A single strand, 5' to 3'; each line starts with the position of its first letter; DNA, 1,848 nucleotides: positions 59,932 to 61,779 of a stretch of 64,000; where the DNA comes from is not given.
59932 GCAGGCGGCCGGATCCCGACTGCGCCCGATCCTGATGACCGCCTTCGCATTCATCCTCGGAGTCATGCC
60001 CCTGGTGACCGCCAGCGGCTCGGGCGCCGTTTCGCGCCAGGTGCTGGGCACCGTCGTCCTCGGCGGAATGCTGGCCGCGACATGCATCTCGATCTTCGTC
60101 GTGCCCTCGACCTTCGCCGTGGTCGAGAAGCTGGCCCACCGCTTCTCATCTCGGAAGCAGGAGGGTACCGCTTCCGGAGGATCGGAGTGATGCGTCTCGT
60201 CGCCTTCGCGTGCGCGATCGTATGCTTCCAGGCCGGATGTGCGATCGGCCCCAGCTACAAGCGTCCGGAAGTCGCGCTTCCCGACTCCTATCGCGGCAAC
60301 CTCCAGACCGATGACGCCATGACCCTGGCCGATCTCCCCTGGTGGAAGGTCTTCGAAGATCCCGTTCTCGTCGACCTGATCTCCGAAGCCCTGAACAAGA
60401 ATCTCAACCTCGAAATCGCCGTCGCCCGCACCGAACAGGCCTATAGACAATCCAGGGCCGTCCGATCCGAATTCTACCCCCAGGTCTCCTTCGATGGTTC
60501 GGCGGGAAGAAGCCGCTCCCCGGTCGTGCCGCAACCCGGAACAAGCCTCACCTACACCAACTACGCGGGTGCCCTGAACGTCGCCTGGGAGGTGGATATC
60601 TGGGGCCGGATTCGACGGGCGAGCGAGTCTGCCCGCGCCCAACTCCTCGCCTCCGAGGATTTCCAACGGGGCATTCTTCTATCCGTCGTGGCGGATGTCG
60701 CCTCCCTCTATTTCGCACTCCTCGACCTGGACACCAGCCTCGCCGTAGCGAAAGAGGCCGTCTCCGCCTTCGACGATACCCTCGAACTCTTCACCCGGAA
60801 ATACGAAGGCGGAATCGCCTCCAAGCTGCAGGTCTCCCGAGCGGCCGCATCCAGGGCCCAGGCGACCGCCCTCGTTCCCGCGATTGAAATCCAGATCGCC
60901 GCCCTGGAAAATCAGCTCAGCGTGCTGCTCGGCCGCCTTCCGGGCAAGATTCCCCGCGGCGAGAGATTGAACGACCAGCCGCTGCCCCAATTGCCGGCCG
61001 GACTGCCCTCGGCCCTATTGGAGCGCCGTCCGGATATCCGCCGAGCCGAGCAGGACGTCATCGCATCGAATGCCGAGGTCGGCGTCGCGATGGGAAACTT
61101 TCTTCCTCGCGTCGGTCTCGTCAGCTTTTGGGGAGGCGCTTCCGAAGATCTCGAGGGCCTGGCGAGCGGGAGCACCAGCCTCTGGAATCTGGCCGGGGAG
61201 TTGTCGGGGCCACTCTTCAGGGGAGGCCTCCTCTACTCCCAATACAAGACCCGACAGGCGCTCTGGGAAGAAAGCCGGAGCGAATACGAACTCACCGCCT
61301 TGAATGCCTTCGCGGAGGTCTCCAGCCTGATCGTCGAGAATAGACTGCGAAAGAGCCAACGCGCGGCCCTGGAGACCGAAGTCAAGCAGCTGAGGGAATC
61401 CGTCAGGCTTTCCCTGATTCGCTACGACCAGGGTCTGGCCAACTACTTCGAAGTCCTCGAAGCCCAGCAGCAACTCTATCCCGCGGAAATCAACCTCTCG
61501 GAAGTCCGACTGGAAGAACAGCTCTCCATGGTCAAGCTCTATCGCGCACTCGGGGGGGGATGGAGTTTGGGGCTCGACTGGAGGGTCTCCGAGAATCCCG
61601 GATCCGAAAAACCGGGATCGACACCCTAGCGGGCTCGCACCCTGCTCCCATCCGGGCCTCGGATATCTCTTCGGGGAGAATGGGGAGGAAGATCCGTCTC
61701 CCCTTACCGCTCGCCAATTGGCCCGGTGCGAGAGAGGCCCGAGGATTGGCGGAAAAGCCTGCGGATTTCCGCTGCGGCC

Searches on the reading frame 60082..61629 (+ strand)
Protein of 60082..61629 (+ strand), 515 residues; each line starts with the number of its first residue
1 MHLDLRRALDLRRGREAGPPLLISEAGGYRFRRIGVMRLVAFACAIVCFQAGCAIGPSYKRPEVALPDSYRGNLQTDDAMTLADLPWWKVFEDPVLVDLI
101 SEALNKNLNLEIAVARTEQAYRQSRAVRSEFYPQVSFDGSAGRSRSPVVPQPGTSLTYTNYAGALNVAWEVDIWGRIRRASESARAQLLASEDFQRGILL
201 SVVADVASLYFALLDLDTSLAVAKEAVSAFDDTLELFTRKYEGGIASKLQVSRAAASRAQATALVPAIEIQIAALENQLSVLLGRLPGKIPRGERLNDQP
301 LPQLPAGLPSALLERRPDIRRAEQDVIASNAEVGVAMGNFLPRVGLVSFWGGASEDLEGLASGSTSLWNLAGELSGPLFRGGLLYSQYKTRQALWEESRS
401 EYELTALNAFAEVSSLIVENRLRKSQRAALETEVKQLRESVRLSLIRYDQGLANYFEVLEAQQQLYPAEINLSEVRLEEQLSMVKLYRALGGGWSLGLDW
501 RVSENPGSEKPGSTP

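Call 90: search_protein_families(library=pfam, proteins=[window:60082-61629:+], max_evalue=0.0001)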
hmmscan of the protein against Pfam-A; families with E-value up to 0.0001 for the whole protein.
window:60082-61629:+ (515 aa): 1 family
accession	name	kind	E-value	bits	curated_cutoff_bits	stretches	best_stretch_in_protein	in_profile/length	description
PF02321.23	OEP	-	4.3e-47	160.8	22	2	98-284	3-187/187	Outer membrane efflux protein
